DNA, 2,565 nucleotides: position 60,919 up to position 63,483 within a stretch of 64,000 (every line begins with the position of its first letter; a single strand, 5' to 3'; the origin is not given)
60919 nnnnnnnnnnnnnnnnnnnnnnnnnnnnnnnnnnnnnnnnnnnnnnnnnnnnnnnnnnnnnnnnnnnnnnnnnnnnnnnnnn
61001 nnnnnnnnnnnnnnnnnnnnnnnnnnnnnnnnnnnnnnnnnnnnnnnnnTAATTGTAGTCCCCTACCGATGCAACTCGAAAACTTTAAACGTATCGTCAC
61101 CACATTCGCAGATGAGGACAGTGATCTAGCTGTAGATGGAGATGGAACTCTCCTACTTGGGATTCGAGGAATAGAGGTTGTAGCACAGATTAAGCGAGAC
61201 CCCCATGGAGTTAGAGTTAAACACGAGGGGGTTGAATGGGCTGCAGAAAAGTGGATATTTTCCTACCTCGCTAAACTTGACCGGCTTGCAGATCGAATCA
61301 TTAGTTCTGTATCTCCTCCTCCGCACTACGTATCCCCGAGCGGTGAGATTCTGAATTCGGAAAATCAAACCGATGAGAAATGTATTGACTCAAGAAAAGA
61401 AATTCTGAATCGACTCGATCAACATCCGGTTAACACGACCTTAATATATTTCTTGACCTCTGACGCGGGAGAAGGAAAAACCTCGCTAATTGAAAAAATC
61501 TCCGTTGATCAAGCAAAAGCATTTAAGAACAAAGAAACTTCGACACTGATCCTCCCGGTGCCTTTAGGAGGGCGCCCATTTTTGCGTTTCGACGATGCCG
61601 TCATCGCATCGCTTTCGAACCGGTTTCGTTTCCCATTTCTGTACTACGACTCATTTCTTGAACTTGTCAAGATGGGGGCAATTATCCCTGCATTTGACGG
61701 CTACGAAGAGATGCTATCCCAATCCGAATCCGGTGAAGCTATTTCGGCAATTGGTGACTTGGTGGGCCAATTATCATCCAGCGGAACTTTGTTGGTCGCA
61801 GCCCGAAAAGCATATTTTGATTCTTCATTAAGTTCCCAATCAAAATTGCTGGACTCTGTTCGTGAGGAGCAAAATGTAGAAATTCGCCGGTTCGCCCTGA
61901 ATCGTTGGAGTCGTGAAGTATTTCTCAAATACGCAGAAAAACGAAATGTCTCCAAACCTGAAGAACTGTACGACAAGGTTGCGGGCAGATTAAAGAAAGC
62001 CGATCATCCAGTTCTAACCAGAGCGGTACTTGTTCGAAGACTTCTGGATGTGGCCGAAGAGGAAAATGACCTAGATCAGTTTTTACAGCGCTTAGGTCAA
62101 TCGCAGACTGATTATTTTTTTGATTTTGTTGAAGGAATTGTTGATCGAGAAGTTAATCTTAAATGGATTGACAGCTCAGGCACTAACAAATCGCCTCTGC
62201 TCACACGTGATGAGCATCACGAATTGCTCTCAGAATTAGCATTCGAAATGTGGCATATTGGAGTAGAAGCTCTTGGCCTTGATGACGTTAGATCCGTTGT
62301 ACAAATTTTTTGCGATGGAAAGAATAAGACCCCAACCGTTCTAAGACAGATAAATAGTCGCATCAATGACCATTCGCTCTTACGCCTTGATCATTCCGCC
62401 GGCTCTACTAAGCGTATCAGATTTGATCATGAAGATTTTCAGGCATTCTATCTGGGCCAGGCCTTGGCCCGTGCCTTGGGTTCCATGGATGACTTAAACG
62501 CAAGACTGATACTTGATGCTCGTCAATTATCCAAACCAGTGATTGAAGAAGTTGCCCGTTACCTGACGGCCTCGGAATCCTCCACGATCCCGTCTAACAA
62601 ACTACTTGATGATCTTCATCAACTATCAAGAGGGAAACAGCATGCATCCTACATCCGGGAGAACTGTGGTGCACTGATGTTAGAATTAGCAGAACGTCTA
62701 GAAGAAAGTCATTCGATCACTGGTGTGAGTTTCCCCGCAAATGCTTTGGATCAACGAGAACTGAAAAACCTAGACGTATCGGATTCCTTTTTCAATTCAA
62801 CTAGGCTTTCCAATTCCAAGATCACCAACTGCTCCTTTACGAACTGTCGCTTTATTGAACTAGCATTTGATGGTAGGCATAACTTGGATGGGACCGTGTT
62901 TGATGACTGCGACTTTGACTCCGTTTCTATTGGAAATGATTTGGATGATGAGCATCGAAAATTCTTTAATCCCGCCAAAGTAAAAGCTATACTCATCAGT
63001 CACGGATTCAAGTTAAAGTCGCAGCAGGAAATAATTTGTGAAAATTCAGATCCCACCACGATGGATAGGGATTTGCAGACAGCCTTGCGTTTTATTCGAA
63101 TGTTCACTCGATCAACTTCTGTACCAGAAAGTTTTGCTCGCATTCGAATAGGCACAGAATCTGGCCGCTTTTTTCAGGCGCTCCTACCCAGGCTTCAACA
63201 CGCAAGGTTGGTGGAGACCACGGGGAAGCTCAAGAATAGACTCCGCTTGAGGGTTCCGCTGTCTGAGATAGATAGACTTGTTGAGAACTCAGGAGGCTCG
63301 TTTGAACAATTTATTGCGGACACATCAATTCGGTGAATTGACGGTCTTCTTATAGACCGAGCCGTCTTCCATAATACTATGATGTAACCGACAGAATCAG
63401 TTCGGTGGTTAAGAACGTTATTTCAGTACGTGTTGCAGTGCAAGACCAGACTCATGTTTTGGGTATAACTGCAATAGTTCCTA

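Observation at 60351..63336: AT-rich two-gene cassette, NYN/PIN-like nuclease plus NACHT NTPase with pentapeptide repeats: candidate undescribed STAND-type defence system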

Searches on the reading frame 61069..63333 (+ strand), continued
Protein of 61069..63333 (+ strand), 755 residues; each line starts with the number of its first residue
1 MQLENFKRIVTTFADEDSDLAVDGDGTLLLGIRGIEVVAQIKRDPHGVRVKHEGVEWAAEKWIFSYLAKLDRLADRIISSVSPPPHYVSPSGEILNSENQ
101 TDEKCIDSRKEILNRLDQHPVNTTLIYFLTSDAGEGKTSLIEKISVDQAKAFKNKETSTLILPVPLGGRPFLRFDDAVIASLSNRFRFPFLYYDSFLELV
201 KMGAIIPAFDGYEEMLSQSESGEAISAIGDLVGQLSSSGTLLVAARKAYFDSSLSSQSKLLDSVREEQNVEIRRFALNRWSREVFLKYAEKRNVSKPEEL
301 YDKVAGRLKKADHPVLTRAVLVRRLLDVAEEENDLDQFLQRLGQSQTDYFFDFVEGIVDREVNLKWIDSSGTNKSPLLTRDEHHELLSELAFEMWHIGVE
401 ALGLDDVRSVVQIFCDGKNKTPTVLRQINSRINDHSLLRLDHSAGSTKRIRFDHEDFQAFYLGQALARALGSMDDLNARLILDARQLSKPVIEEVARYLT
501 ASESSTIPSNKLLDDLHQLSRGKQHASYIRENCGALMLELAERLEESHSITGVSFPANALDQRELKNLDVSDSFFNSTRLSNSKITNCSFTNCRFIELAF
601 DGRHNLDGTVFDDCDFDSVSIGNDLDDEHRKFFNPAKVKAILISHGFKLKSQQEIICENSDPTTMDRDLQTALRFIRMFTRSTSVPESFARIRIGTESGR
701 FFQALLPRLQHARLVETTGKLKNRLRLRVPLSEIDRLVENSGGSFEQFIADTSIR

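Call 24: fold_search(model_id=the predicted structure, library=pdb)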
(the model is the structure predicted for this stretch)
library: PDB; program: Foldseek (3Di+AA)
matches with E <= 10: 1166; with E <= 0.001: 142
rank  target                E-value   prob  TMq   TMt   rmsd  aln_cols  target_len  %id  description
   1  4kxf_B                5.0e-13  1.00  0.34  0.29  12.6       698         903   11  Crystal structure of NLRC4 reveals its autoinhibition mechanism (released 2013-07-24)
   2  4kxf_K                9.1e-13  1.00  0.36  0.31  12.4       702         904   12  Crystal structure of NLRC4 reveals its autoinhibition mechanism (released 2013-07-24)
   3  4kxf_F                1.0e-12  1.00  0.35  0.31  12.3       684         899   12  Crystal structure of NLRC4 reveals its autoinhibition mechanism (released 2013-07-24)
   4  4kxf_N                1.1e-12  1.00  0.38  0.33  11.0       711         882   11  Crystal structure of NLRC4 reveals its autoinhibition mechanism (released 2013-07-24)
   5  4kxf_H                2.1e-12  1.00  0.34  0.30  12.5       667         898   12  Crystal structure of NLRC4 reveals its autoinhibition mechanism (released 2013-07-24)
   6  5irm_C                2.7e-12  1.00  0.37  0.37  12.9       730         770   13  Crystal structure of rabbit NOD2 in an ADP-bound state (Crystal form2) (released 2016-06-29)
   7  4kxf_P                3.0e-12  1.00  0.34  0.31  12.7       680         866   11  Crystal structure of NLRC4 reveals its autoinhibition mechanism (released 2013-07-24)
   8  4kxf_D                3.7e-12  1.00  0.34  0.29  12.9       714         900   11  Crystal structure of NLRC4 reveals its autoinhibition mechanism (released 2013-07-24)
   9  5irm_A                4.7e-12  1.00  0.37  0.37  12.4       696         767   12  Crystal structure of rabbit NOD2 in an ADP-bound state (Crystal form2) (released 2016-06-29)
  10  4kxf_L                8.6e-12  1.00  0.38  0.33  11.1       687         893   10  Crystal structure of NLRC4 reveals its autoinhibition mechanism (released 2013-07-24)
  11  8fvu_B                9.5e-12  1.00  0.27  0.23  20.0       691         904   12  Cryo-EM structure of human Needle/NAIP/NLRC4 (R288A) (released 2024-01-03)
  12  8fw2_A                1.0e-11  1.00  0.27  0.23  19.9       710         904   11  Cryo-EM structure of full-length human NLRC4 inflammasome with C11 symmetry (released 2024-01-03)
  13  5irl                  2.2e-11  1.00  0.29  0.29  14.6       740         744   13  Crystal structure of rabbit NOD2 SER mutant in an ADP-bound state (released 2016-06-29)
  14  9ln6_A                2.8e-11  1.00  0.30  0.26  12.5       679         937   12  Structure of human NLRP14-UHRF1 complex (released 2026-03-18)
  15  6b5b_B                8.0e-11  1.00  0.26  0.22  18.8       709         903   12  Cryo-EM structure of the NAIP5-NLRC4-flagellin inflammasome (released 2017-11-15)
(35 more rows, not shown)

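Call 41: search_protein_families(library=pfam, alignment_id=A1, max_evalue=0.05)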
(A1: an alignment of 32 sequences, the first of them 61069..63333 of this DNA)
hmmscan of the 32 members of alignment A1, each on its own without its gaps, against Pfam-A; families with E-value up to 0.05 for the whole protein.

A. member 1, window:61069-63333:+ (755 aa): 3 families
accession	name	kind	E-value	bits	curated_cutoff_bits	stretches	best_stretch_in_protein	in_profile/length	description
PF13599.13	Pentapeptide_4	-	0.00053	20.4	38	1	575-620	23-67/78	Pentapeptide repeat region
PF00805.28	Pentapeptide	-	0.038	14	20.2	0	569-595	12-38/40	Pentapeptide repeats (8 copies)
PF13576.12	Pentapeptide_3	-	0.041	14.5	27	0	575-618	1-46/48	Pentapeptide repeats (9 copies)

B. families by the number of members that match (of 32 scanned): 17 families
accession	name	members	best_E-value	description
PF13599.13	Pentapeptide_4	25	4.2e-05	Pentapeptide repeat region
PF25199.1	nSTAND_NTPase5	13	0.0033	Novel STAND NTPase 5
PF13576.12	Pentapeptide_3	12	0.00034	Pentapeptide repeats (9 copies)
PF13191.12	AAA_16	6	0.006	AAA ATPase domain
PF00805.28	Pentapeptide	5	0.00096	Pentapeptide repeats (8 copies)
PF23894.2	LD_SV2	3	0.0017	SV2A/B/C luminal domain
PF16239.10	DUF4898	2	0.0096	Domain of unknown function (DUF4898)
PF14824.11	Sirohm_synth_M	1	0.0077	Sirohaem biosynthesis protein central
PF25111.1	AtTam9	1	0.013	AtTam9 family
PF15559.11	DUF4660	1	0.023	Domain of unknown function (DUF4660)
PF17667.7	Pkinase_fungal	1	0.03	Fungal protein kinase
PF17814.7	LisH_TPL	1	0.031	LisH-like dimerisation domain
PF13229.12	Beta_helix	1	0.031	Right handed beta helix region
PF13306.12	LRR_5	1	0.036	BspA type Leucine rich repeat region (6 copies)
PF13387.12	Lnb_N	1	0.042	Lnb N-terminal periplasmic domain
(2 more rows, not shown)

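Call 47: find_encoding_contigs(protein=P0001, flank=10000, max_places=3)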
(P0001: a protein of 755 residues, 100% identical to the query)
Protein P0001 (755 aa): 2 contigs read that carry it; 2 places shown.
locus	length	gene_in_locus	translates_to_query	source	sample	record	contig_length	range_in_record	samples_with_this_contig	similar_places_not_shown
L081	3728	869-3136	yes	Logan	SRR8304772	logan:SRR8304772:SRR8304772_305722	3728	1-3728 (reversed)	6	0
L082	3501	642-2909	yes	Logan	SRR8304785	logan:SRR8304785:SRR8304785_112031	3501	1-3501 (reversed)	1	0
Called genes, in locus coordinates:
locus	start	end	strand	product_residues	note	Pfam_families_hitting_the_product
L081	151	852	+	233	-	-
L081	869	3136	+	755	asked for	-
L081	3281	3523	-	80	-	-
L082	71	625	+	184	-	-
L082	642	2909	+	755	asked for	-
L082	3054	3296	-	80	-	-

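Call 48: find_encoding_contigs(protein=P0091, flank=8000, max_places=4)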
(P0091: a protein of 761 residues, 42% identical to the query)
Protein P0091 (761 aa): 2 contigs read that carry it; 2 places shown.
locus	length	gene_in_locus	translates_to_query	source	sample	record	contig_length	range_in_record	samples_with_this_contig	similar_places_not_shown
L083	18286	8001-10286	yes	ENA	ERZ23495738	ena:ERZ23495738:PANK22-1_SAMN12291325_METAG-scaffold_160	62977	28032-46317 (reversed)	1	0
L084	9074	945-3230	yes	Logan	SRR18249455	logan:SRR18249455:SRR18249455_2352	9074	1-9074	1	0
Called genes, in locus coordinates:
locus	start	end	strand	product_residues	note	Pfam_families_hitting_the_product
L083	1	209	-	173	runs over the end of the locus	PF00034:Cytochrom_C (faint), PF13442:Cytochrome_CBB3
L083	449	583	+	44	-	-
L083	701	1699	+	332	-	-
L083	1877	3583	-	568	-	PF01011:PQQ, PF13360:PQQ_2, PF13570:Beta-prop_ACSF4 (faint), PF13360:PQQ_2 (weak), PF01011:PQQ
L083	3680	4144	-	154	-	PF00254:FKBP_C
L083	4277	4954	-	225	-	PF13489:Methyltransf_23, PF00891:Methyltransf_2, PF01209:Ubie_methyltran (weak), PF05175:MTS (weak), PF13847:Methyltransf_31 (weak), PF08241:Methyltransf_11, PF08242:Methyltransf_12, PF13649:Methyltransf_25, +1 more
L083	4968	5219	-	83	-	PF01381:HTH_3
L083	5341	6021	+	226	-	PF01381:HTH_3, PF12844:HTH_19 (weak), PF13443:HTH_26, PF13560:HTH_31 (weak), PF00717:Peptidase_S24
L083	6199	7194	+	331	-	PF00682:HMGL-like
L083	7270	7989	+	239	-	-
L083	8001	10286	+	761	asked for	-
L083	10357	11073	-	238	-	PF00657:Lipase_GDSL, PF13472:Lipase_GDSL_2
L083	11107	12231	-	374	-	PF01594:AI-2E_transport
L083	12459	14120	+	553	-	PF20091:Abhydrolase_10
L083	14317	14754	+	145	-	-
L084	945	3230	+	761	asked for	-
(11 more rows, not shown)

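Call 56: search_protein_families(library=padloc, alignment_id=A3, max_evalue=0.00001)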
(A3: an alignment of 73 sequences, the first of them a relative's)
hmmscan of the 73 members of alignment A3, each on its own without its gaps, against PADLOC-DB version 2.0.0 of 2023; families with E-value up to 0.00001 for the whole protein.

A. member 1, L001:6728-7120:- (131 aa): 0 families

B. families by the number of members that match (of 73 scanned): 302 families (the first 25 are shown)
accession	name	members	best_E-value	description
PDLC04135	mad3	6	6.8e-68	mads_3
PDLC02980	AriA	4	1.8e-18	-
PDLC03086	Specificity_I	3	2.3e-143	Type I specificity subunit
PDLC03089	Specificity_I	3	1.5e-121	Type I specificity subunit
PDLC03099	Specificity_I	3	1.5e-91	Type I specificity subunit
PDLC03168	Specificity_I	3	7.5e-85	Type I specificity subunit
PDLC03068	Specificity_I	3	7.5e-68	Type I specificity subunit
PDLC03154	Specificity_I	3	3.6e-63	Type I specificity subunit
PDLC03092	Specificity_I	3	5e-63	Type I specificity subunit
PDLC03161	Specificity_I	3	2.5e-62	Type I specificity subunit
PDLC03066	Specificity_I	3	1.3e-59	Type I specificity subunit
PDLC03019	MTase_I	3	2.5e-59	Type I methyltransferase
PDLC03058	Specificity_I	3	6e-58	Type I specificity subunit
PDLC03177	Specificity_I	3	3.5e-55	Type I specificity subunit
PDLC03108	Specificity_I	3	2.1e-52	Type I specificity subunit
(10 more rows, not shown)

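Call 57: search_protein_families(library=padloc, alignment_id=A4, max_evalue=0.00001)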
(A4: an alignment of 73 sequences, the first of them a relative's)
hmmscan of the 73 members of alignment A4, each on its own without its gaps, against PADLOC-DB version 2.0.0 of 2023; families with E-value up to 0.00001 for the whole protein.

A. member 1, L001:10338-10973:- (212 aa): 0 families

B. families by the number of members that match (of 73 scanned): 95 families (the first 25 are shown)
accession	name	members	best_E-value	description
PDLC03040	REase_I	3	0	Type I restriction enzyme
PDLC03044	REase_I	3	2.9e-76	Type I restriction enzyme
PDLC03041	REase_I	3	3.2e-69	Type I restriction enzyme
PDLC03048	REase_I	3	6.7e-64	Type I restriction enzyme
PDLC03046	REase_I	3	4.6e-23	Type I restriction enzyme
PDLC03045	REase_I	3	6.6e-23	Type I restriction enzyme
PDLC04151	HEC-05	2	2.8e-147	-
PDLC04150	HEC-05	2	4.3e-89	-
PDLC03877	NsnA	2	1.2e-57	-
PDLC04154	HEC-06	2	8.9e-56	-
PDLC04155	HEC-06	2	4.4e-46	-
PDLC02792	SspE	2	1.5e-14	SspE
PDLC04934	PDC-S15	2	1.8e-09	-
PDLC03043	REase_I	2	3e-06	Type I restriction enzyme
PDLC03035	MTase_I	1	3.8e-220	Type I methyltransferase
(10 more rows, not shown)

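Call 60: search_dna_similar(query=window:61069-63333:+, collection=plasmids, mode=protein, max_rows=15)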
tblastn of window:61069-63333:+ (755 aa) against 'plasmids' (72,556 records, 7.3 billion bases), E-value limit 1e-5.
No match.

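Call 61: search_dna_similar(query=window:61069-63333:+, collection=phages, mode=protein, max_rows=10)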
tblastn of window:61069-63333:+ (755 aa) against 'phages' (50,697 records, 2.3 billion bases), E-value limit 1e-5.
No match.

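Call 76: find_related_loci(query=A1, collection=viral_contigs, flank=8000)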
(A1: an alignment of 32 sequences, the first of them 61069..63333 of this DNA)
Query A1 (755 aa) in viral_contigs; peptide patterns used: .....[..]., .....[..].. (x = any residue, [..] = any of these).
178 stretches matched a pattern; 5 encode a relative of the query (tblastn E <= 1e-3); 5 distinct loci.
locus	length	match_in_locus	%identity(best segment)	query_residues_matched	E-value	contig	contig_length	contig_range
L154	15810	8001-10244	37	1-749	2e-150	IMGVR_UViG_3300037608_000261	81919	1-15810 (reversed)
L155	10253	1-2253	36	1-749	2e-144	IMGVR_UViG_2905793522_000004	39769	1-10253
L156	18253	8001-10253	35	1-749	1e-139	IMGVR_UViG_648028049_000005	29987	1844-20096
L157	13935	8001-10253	36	1-749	2e-141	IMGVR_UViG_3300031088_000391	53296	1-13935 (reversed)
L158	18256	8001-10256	36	1-750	3e-138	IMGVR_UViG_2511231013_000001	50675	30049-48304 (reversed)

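Call 80: search_protein_families(library=phrogs, proteins=[L156:19-1077:-, L156:1134-3164:-, L156:4185-5351:-, L156:5400-6020:-, L156:10879-11595:-, L156:12031-12909:+, L156:16018-17016:-, L158:14794-15864:-, L158:16994-18229:-, L158:10676-11422:+], max_evalue=0.00001)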
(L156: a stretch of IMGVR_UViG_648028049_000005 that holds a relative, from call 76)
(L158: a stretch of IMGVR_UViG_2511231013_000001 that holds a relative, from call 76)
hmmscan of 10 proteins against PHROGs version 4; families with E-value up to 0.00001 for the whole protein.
L156:19-1077:- (353 aa): 10 families
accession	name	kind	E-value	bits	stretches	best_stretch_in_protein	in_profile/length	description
phrog_5690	-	unknown function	6.9e-120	403.2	1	2-353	538-907/907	-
phrog_28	-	tail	4.2e-36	126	1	3-351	615-775/1228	tail length tape measure protein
phrog_17114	-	unknown function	7e-36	125.2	1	41-206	30-193/388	-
phrog_32669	-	unknown function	5.1e-20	72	1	220-351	918-1052/1054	-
phrog_36520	-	unknown function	3.3e-12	47.6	1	282-352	1-71/72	-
phrog_991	-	tail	4.2e-12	45.5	1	13-334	621-914/1966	tail length tape measure protein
phrog_4200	-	tail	8e-09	35.5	1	46-179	197-324/732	tail length tape measure protein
phrog_1538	-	tail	1.5e-06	28.2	1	220-255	709-749/811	tail length tape measure protein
phrog_8125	-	tail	4.3e-06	27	1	22-143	299-408/578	tail length tape measure protein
phrog_38463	-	unknown function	6.9e-06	26.6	0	135-206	3-72/272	-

L156:1134-3164:- (677 aa): 12 families
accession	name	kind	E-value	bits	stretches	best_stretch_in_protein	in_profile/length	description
phrog_28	-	tail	1.2e-159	535.2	1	1-611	105-646/1228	tail length tape measure protein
phrog_10546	-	unknown function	4.4e-44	151.9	1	1-178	1-178/186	-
phrog_35707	-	tail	3e-23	83.4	1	152-511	25-370/755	tail length tape measure protein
phrog_1272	-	tail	1.8e-20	73.3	1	15-622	30-624/1606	tail length tape measure protein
phrog_17727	-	tail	3.5e-20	73.4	1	395-573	41-202/443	tail length tape measure protein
phrog_14441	-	tail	3.9e-20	73.6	1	148-391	15-240/241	tail length tape measure protein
phrog_167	-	tail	1.9e-12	46.7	1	39-638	115-673/1555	tail length tape measure protein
phrog_13339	-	tail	6e-11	41.3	1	137-412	7-266/2156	tail length tape measure protein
phrog_794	-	tail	1.1e-09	38.6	1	1-582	1-558/763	tail length tape measure protein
phrog_30543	-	tail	1.7e-09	37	1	197-496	50-346/1167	tail length tape measure protein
phrog_35354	-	unknown function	1.9e-07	32.3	1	4-84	3-83/133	-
phrog_16017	-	unknown function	6.6e-06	25.2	1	29-169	82-219/1234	-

L156:4185-5351:- (389 aa): 7 families
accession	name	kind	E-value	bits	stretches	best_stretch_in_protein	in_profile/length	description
phrog_23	-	tail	2e-138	463.2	1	1-388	19-475/496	tail sheath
phrog_13288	-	unknown function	3.2e-70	236.9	1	201-387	16-207/208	-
phrog_11242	-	unknown function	1.6e-51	174.7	1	1-126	1-127/128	-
phrog_12477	-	unknown function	1.1e-35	122.6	1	1-84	1-84/88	-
phrog_16736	-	unknown function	7.8e-30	103.9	1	288-381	1-94/101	-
phrog_20365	-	unknown function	3.1e-25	89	1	334-385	2-53/58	-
phrog_20240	-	unknown function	5.7e-10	40.1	0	85-173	160-250/272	-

L156:5400-6020:- (207 aa): 4 families
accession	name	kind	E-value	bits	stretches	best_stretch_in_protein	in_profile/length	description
phrog_125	-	DNA, RNA and nucleotide metabolism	3.2e-90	303.1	1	1-186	21-207/254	DNA invertase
phrog_95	-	integration and excision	1.6e-33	117.2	1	3-138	91-242/651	integrase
phrog_8275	-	DNA, RNA and nucleotide metabolism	3.1e-29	101.6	1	1-50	1-50/51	DNA invertase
phrog_664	-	DNA, RNA and nucleotide metabolism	2.3e-21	77.6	1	83-183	16-125/210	DNA binding protein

L156:10879-11595:- (239 aa): 6 families
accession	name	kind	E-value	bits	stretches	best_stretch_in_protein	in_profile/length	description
phrog_6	-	tail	7.4e-40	138.1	1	1-154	53-271/548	baseplate wedge subunit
phrog_4226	-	tail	7.8e-28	98.3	1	76-153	2-79/228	baseplate protein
phrog_2557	-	head and packaging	3.9e-18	66.4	1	146-238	435-532/534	virion structural protein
phrog_4209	-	tail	4e-18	66.6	1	141-238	306-405/406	tail fiber protein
phrog_1396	-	tail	1.4e-11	45.3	1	148-238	241-340/504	tail fiber protein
phrog_15547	-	unknown function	7.5e-06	26.4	1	96-238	233-372/373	-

L156:12031-12909:+ (293 aa): 0 families

L156:16018-17016:- (333 aa): 4 families
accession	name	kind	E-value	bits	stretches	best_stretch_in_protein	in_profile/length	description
phrog_70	-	head and packaging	9.1e-130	433.8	1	1-313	1-308/345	major head protein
phrog_8979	-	unknown function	1e-73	248.1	1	1-178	1-178/180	-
phrog_23673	-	unknown function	7.5e-19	68.5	1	1-46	1-46/46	-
phrog_14867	-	head and packaging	4.2e-12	46.8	1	245-303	2-61/101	major head protein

L158:14794-15864:- (357 aa): 4 families
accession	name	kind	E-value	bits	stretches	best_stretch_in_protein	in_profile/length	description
phrog_52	-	tail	1.1e-117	395.6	1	9-348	191-529/677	tail protein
phrog_4456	-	unknown function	1.3e-22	80.8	1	8-119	15-125/126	-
phrog_12925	-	tail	2.6e-20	74.1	1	147-331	12-216/227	tail protein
phrog_28740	-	unknown function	1.3e-13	51.7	1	12-73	6-67/68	-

L158:16994-18229:- (412 aa): 8 families
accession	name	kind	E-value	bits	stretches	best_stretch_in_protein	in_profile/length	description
phrog_794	-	tail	3.7e-39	136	1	2-412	506-762/763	tail length tape measure protein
phrog_22280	-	unknown function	1.1e-19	72.4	2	311-412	164-263/263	-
phrog_24596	-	unknown function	7.4e-14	51.9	1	118-206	681-769/1052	-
phrog_167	-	tail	2.3e-10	39.9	1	2-219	544-735/1555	tail length tape measure protein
phrog_30731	-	unknown function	2.1e-09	37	1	105-218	840-948/1060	-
phrog_14486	-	unknown function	8.7e-09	36.1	1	132-211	343-416/489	-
phrog_10341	-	lysis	1.8e-06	28.1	1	140-201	127-187/577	endolysin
phrog_1047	-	tail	1.9e-06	27.2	0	41-206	709-910/1251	tail associated lysin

L158:10676-11422:+ (249 aa): 1 family
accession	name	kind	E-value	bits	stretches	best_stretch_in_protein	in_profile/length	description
phrog_19595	-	unknown function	1.6e-79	267.6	1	11-249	1-231/240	-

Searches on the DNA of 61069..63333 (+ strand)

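Call 62: search_dna_similar(query=L056:7285-10268:+, collection=ecoli_genomes, mode=distant, max_rows=8)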
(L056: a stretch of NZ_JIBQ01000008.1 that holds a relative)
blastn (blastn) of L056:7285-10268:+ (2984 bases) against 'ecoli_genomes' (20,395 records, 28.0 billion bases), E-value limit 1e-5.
No match.
